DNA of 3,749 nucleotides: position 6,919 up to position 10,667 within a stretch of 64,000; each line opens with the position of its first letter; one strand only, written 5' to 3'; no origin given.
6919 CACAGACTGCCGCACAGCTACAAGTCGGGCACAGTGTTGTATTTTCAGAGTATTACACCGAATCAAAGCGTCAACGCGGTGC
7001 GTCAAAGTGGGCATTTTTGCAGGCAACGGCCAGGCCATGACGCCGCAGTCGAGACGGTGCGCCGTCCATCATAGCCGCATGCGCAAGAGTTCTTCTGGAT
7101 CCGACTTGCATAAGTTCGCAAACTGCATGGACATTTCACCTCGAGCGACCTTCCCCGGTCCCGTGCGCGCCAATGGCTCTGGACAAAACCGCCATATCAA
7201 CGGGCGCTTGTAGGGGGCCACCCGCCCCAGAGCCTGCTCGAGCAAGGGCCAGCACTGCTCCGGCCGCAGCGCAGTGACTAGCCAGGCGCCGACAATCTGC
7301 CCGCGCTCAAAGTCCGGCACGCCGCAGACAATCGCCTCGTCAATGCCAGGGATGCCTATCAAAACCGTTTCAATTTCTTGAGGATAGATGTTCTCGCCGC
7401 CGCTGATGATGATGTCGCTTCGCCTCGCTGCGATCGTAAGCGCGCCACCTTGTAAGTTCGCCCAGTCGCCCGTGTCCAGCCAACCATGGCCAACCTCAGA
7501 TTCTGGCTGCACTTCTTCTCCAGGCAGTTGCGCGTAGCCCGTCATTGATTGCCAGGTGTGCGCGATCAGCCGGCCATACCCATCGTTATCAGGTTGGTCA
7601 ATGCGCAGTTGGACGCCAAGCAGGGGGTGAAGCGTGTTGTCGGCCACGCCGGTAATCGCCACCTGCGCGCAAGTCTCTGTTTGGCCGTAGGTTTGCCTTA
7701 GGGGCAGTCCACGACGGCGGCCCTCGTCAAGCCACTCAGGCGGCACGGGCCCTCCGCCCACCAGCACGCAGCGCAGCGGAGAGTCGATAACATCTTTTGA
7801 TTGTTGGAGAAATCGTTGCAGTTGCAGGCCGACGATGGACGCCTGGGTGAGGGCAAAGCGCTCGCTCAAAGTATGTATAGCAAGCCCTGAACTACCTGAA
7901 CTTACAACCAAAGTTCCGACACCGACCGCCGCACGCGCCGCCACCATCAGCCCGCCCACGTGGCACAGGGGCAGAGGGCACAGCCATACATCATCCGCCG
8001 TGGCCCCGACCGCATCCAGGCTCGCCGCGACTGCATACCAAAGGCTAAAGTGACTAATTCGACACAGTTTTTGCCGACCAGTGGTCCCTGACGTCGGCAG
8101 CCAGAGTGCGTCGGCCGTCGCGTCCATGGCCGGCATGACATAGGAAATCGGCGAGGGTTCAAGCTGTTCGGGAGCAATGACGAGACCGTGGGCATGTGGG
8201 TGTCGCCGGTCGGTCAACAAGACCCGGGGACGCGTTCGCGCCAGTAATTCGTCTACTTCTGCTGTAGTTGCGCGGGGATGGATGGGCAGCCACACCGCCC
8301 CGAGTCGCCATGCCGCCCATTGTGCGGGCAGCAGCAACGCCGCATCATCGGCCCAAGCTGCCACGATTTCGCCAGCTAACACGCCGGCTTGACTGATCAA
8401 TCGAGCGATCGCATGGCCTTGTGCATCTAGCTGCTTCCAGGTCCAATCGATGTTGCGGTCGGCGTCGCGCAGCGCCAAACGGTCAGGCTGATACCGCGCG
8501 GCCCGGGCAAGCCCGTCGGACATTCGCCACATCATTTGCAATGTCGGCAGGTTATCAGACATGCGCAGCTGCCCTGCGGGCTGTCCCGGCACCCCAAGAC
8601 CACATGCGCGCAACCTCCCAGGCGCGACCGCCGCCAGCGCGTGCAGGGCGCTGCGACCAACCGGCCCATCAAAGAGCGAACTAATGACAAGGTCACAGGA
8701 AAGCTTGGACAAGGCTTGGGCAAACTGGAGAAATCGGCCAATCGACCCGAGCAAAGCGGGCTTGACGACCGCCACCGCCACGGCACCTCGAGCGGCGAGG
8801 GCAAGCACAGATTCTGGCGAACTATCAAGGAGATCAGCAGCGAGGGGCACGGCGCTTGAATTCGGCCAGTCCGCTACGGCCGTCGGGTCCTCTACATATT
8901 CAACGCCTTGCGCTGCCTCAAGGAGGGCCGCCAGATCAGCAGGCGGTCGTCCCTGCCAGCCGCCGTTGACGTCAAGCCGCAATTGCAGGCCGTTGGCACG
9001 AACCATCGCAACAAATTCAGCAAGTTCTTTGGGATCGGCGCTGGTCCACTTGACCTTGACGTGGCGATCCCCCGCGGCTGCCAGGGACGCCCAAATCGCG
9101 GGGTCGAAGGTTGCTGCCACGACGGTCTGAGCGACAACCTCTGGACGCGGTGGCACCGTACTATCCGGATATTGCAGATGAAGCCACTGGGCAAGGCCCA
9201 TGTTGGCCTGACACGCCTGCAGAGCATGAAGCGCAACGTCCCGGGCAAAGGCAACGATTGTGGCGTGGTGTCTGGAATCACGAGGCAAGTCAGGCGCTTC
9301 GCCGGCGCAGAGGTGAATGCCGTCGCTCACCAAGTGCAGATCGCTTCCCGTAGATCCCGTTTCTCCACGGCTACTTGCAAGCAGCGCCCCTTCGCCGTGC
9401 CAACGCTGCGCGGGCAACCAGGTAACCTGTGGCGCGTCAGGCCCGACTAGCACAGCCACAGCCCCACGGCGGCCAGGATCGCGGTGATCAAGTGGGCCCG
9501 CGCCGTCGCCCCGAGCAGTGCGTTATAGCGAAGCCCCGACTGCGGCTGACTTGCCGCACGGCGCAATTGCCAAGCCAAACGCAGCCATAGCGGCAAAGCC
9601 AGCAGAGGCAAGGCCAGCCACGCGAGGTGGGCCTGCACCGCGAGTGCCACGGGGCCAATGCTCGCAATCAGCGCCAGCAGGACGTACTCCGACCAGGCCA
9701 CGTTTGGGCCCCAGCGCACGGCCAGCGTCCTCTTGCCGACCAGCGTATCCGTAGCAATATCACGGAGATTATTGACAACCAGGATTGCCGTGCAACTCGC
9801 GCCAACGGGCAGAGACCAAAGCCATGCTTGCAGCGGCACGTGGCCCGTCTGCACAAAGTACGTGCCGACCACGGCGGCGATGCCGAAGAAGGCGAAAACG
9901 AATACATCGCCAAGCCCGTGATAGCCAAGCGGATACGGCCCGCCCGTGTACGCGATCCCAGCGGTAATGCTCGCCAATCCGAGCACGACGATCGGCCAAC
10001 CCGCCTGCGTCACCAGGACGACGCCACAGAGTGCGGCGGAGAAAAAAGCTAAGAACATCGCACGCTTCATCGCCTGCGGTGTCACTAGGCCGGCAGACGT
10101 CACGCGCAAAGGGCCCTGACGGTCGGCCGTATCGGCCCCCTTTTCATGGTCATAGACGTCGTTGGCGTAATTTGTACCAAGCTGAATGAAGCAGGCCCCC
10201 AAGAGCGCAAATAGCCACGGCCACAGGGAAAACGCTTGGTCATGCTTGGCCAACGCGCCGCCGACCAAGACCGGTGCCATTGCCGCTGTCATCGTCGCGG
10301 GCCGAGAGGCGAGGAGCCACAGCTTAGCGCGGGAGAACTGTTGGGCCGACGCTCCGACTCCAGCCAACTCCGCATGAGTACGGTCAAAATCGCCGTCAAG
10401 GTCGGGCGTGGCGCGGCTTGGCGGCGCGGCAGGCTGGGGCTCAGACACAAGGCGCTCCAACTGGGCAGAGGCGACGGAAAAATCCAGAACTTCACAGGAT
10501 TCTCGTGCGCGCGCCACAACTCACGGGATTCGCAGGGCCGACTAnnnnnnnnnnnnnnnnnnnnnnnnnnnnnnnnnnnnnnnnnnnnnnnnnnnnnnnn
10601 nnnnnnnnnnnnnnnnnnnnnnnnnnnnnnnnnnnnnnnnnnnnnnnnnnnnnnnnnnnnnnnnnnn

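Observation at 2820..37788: Strongly over-represented, strand-biased AT-rich word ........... (~20-nt consensus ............-SSYYTAA)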

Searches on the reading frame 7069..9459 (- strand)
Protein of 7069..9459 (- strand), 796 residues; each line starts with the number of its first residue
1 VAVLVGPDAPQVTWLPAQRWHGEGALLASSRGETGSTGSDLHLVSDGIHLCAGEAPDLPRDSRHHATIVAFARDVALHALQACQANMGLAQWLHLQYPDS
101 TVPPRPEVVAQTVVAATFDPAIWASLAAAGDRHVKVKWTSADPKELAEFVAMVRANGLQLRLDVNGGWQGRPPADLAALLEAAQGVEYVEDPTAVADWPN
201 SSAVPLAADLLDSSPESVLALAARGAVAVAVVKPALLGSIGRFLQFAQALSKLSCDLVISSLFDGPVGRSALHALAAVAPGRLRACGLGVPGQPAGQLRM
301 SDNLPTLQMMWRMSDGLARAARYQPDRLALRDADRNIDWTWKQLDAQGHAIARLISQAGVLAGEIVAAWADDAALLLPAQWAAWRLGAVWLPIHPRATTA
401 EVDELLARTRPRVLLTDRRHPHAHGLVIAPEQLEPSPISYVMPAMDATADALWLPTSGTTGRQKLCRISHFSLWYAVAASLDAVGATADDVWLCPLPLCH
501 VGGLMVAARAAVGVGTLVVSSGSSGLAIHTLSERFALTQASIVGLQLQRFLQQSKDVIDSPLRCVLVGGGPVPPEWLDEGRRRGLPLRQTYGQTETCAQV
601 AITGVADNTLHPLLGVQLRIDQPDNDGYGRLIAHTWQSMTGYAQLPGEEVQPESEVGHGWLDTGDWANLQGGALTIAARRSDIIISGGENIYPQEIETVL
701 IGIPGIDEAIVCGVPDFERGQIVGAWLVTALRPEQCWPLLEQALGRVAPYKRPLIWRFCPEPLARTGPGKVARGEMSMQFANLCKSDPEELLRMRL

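Call 8: search_protein_families(library=pfam, proteins=[window:7069-9459:-])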
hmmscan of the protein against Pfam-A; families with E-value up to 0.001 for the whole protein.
window:7069-9459:- (796 aa): 3 families
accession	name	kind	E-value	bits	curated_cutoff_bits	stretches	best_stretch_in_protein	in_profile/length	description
PF00501.34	AMP-binding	-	9.2e-42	143.6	29.9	1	318-620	2-355/384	AMP-binding enzyme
PF13378.12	MR_MLE_C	-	1.2e-15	58.3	29.4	1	126-286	10-178/219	Enolase C-terminal domain-like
PF13193.12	AMP-binding_C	-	1.1e-07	33.1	24.5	1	695-770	1-76/76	AMP-binding enzyme C-terminal domain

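Call 48: find_homologous_proteins(query=window:7069-9201:-, max_evalue=1e-30)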
Query window:7069-9201:- (710 aa): 49 proteins with E <= 1e-30 among 8000 candidates.
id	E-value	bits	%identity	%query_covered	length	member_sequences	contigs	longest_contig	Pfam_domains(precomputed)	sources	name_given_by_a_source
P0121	0.0e+0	1603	100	100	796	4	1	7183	PF00501.35,PF13193.13,PF13378.13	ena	-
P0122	1.4e-141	491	44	99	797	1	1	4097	PF00501.35,PF13193.13,PF13378.13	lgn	-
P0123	1.0e-72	264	33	96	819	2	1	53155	PF00501.35,PF13193.13,PF13378.13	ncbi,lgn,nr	ncbi:MAG: AMP-binding protein [Deltaproteobacteria bacterium]|nr:AMP-binding protein [Deltaproteobac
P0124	8.3e-61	224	32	92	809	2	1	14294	PF00501.35,PF13193.13,PF13378.13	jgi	jgi:o-succinylbenzoate---CoA ligase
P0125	3.3e-59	219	37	58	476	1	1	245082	PF00501.35,PF13193.13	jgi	jgi:O-succinylbenzoic acid--CoA ligase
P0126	6.4e-54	202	34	65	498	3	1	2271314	PF00501.35,PF13193.13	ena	-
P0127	5.8e-53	199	35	65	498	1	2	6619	PF00501.35,PF13193.13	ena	-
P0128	4.9e-50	189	33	64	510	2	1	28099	PF00501.35,PF13193.13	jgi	jgi:O-succinylbenzoic acid--CoA ligase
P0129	4.9e-49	186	34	67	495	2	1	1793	PF00501.35,PF13193.13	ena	-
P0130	1.2e-46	178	35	61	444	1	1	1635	PF00501.35,PF13193.13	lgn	-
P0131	2.1e-46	177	34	66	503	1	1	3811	PF00501.35,PF13193.13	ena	-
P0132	2.4e-46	177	36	66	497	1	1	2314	PF00501.35,PF13193.13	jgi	jgi:o-succinylbenzoate---CoA ligase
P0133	7.7e-46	175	33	67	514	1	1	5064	PF00501.35,PF13193.13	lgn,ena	-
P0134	4.3e-45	173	37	58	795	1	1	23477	PF00348.23,PF00501.35,PF13193.13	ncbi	-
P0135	1.7e-44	171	35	65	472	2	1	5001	PF00501.35,PF13193.13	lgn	-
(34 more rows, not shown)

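Call 50: find_encoding_contigs(protein=P0121, flank=10000, max_places=10)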
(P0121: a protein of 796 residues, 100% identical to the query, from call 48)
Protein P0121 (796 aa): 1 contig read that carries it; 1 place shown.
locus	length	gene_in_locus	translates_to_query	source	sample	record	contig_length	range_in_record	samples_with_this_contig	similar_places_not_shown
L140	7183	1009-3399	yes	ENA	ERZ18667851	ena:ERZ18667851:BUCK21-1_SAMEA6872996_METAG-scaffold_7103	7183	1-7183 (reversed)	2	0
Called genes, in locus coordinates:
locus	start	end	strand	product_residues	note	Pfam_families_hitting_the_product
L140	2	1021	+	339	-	?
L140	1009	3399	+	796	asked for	PF13378:MR_MLE_C, PF00501:AMP-binding, PF13193:AMP-binding_C (weak)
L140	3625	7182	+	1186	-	?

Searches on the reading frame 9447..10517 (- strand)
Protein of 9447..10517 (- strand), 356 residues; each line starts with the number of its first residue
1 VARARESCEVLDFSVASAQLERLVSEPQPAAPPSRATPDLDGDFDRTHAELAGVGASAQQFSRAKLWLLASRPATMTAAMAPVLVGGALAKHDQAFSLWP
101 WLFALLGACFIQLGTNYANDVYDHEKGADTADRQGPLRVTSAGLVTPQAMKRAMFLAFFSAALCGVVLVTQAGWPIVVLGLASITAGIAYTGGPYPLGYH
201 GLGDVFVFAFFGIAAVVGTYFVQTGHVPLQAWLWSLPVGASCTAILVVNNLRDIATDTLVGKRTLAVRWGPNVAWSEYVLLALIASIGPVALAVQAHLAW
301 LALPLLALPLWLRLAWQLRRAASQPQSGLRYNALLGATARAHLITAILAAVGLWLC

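Call 34: search_protein_families(library=pfam, proteins=[window:9447-10517:-], max_evalue=0.01)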
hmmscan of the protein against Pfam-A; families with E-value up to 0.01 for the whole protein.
window:9447-10517:- (356 aa): 1 family
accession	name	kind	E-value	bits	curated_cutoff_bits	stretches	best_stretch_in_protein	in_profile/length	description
PF01040.23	UbiA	-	1.3e-37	129.9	34.2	1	80-323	2-236/250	UbiA prenyltransferase family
